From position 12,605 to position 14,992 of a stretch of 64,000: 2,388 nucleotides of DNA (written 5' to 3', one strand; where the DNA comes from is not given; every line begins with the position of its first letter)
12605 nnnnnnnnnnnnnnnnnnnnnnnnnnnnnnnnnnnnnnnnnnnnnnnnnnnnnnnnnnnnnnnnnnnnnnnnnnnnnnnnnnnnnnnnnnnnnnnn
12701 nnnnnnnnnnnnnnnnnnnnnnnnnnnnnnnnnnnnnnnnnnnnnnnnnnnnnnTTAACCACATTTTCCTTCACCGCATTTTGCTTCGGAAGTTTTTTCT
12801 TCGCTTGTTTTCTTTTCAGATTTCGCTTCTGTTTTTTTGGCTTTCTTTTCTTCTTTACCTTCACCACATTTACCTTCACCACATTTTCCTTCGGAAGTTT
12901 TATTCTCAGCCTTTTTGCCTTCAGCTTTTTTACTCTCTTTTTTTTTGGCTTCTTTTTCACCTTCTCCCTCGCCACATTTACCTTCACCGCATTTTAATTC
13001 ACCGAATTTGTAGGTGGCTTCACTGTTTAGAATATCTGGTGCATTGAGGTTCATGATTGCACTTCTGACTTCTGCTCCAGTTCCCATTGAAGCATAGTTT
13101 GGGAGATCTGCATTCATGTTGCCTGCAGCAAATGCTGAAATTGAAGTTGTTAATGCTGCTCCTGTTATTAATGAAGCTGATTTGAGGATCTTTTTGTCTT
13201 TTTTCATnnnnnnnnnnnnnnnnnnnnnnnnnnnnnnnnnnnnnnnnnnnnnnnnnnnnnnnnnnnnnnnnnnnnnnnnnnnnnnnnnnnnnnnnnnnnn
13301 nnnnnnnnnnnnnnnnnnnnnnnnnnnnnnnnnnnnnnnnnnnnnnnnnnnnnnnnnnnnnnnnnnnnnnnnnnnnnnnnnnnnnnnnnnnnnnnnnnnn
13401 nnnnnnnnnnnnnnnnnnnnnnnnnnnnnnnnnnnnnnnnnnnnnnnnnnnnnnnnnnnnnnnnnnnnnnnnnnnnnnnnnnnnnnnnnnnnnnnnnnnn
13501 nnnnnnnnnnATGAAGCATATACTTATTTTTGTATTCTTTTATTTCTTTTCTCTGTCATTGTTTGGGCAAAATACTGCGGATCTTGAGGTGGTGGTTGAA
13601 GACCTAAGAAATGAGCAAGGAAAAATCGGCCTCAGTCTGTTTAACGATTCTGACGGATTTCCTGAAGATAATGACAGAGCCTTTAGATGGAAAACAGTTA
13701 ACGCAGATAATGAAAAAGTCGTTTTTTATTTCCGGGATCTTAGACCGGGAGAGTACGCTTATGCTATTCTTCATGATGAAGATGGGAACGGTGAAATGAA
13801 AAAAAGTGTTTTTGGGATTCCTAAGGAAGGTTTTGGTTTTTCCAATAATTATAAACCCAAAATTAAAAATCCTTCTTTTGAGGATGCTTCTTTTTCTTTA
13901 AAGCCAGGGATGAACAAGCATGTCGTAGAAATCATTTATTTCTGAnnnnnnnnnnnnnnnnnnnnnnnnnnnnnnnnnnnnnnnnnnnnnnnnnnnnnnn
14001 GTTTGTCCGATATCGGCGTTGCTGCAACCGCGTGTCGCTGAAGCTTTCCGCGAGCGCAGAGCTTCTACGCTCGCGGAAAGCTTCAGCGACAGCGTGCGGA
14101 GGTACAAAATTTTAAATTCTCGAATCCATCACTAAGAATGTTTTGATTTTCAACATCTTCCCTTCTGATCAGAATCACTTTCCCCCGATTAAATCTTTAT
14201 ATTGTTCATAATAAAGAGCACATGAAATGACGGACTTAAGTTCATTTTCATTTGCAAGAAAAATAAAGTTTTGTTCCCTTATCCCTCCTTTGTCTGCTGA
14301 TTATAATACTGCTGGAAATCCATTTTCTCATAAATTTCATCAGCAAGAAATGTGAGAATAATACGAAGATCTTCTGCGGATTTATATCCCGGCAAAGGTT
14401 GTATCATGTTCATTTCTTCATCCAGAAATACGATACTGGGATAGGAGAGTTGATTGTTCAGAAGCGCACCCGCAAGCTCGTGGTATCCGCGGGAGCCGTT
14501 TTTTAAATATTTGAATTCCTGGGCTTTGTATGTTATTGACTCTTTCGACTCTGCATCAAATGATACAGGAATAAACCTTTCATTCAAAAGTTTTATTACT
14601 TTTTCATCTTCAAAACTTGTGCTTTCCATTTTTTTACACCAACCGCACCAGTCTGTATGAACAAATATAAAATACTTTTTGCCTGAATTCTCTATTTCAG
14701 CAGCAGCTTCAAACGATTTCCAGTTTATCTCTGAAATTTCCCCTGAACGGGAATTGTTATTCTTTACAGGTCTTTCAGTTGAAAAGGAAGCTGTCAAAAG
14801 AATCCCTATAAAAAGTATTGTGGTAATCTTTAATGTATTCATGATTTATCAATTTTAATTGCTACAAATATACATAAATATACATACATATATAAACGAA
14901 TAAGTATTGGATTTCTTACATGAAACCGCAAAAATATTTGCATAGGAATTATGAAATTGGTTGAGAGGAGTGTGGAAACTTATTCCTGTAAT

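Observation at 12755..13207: Precursor architecture: three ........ doublets at roughly 35-residue spacing, separated by Lys/Glu-rich spacers, ending exactly on the last motif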

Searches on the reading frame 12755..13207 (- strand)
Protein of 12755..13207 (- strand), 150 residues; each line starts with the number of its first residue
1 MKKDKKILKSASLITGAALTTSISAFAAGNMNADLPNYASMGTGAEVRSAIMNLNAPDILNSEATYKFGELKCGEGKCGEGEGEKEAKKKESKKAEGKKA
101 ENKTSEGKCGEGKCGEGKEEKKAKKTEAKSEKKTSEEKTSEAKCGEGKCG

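Call 3: search_protein_families(library=ncbifam, proteins=[window:12755-13207:-], max_evalue=0.01)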
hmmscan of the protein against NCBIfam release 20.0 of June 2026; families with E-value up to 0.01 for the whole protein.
window:12755-13207:- (150 aa): 2 families
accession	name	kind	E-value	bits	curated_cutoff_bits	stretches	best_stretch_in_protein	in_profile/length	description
NF050188.1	OxThioModRiPPHvfA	equivalog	4e-08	33.8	95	2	102-150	43-94/96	oxazolone/thioamide-modified RiPP metallophore HvfA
NF050137.2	KCGExKCG_twice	domain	5.6e-05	22.7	19.5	1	92-117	2-29/29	HvfA family oxazolone/thioamide-modified RiPP metallophore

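Call 4: search_protein_families(library=pfam, proteins=[window:12755-13207:-], max_evalue=0.01)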
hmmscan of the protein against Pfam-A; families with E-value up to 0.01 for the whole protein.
window:12755-13207:- (150 aa): 0 families

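Call 14: find_homologous_proteins(query=window:12755-13207:-, max_evalue=0.001)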
Query window:12755-13207:- (150 aa): 577 proteins with E <= 0.001 among 3037 candidates; the best 120 are listed.
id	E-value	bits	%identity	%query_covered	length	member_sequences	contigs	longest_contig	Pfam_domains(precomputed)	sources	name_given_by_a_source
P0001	8.2e-51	190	73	47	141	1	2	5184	-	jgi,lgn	jgi:hypothetical protein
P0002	5.0e-45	171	52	77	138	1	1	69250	-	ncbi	-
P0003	6.0e-44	167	57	100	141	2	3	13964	-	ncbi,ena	-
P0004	2.9e-41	159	51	77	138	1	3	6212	-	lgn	-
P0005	4.3e-40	155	56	77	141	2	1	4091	-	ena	-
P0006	4.1e-39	152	64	100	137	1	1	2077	-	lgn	-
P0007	1.7e-38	150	58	100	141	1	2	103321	-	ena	-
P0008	2.2e-38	149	58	77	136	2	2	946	-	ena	-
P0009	8.2e-38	147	58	100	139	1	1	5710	-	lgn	-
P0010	2.0e-37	146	59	100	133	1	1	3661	-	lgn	-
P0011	2.1e-37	146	58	100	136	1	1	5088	-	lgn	-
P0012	2.5e-37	146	58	100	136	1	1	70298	-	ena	-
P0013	5.5e-36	142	59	100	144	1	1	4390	-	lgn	-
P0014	1.5e-35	140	63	77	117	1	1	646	-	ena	-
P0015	4.5e-35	139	62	100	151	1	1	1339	-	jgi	-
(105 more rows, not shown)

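Call 42: predict_structure(alignment_id=A1)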
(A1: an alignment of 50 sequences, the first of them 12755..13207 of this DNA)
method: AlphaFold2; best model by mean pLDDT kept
length: 150 residues; sequences in the alignment: 50
mean_pLDDT: 51.0   pTM: 0.16
mean pLDDT of the five models: 51.0, 49.7, 48.7, 47.5, 45.6
residues with pLDDT >= 90: 0; 70-90: 9; 50-70: 58; < 50: 83
segments of 3 or more residues with pLDDT < 50: 65-77, 79-113, 115-128, 130-142
pLDDT, mean of each block of 10 residues (from residue 1): 59 59 55 52 69 65 47 43 42 40 45 46 47 46 50
secondary structure, 60 per line:
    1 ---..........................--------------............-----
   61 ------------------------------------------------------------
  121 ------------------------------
elements in order: H4-29 H44-55

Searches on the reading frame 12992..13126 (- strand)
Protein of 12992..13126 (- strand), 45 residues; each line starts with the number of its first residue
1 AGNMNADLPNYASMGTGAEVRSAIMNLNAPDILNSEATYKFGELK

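Call 52: search_protein_representatives(protein=window:12992-13126:-)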
Query: 45 residues. Proteins with E-value up to 0.001 (for the whole library): 2; up to 1e-10: 1; up to 1e-30: 0. The best 2 are listed.
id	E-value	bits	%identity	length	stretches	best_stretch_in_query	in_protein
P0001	6.7e-12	59.7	69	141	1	1-45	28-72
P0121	3.0e-04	36.3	41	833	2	6-35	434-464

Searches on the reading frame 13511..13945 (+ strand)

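Call 3: search_protein_families(library=ncbifam, proteins=[window:13511-13945:+], max_evalue=0.01)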
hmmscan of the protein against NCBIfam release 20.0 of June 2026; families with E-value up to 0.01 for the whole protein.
window:13511-13945:+ (144 aa): 2 families
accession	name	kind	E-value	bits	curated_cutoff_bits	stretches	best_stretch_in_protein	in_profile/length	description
NF009950.0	PRK13414.1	equivalog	0.0078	15.9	306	1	3-47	4-45/209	flagellar biosynthesis protein FliZ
NF052318.1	T9SS_sortase_N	equivalog_domain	0.0079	16.3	40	0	1-68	1-72/140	type IX secretion system sortase PorU, long form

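Call 4: search_protein_families(library=pfam, proteins=[window:13511-13945:+], max_evalue=0.01)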
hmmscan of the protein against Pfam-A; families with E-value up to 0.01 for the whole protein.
window:13511-13945:+ (144 aa): 1 family
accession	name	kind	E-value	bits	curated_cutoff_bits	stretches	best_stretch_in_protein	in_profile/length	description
PF09912.14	DUF2141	-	3e-34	117.8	24.4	1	27-133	1-107/112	Uncharacterized protein conserved in bacteria (DUF2141)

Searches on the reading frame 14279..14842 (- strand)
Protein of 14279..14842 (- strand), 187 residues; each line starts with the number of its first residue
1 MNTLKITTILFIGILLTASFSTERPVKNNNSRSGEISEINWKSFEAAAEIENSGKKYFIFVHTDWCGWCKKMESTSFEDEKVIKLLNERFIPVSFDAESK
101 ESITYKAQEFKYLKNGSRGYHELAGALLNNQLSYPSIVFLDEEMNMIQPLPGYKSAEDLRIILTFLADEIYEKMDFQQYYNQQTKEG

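Call 3: search_protein_families(library=ncbifam, proteins=[window:14279-14842:-], max_evalue=0.01)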
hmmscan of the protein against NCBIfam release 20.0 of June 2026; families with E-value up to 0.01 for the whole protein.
window:14279-14842:- (187 aa): 4 families
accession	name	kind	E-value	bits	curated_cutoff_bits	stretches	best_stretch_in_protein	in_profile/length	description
NF043050.1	DisulfRedDsbH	equivalog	3.3e-08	33.8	190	1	21-115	22-122/166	disulfide reductase DsbH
NF045694.1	seleno_TsoB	exception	3e-06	25.6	805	1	38-105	456-525/572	rhodanese/DsbD fusion-like selenoprotein TsoB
NF001419.0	PRK00293.1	subfamily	2.7e-05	22.9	330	1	7-88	423-511/574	protein-disulfide reductase DsbD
TIGR01126.1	pdi_dom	equivalog_domain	0.0034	17.7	107.2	0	49-109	9-71/105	protein disulfide-isomerase domain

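Call 4: search_protein_families(library=pfam, proteins=[window:14279-14842:-], max_evalue=0.01)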
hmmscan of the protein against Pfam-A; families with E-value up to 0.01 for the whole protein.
window:14279-14842:- (187 aa): 4 families
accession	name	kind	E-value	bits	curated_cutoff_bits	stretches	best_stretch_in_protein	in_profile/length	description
PF03190.21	Thioredox_DsbH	-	4.5e-12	46.7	27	1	39-118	20-101/163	Protein of unknown function, DUF255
PF13098.12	Thioredoxin_2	-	1.2e-09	38.9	27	1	51-163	2-104/104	Thioredoxin-like domain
PF13899.12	Thioredoxin_7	-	4.6e-09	36.7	27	1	45-141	8-82/83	Thioredoxin-like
PF00085.26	Thioredoxin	-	0.0056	17.1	23.5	1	48-100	12-63/103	Thioredoxin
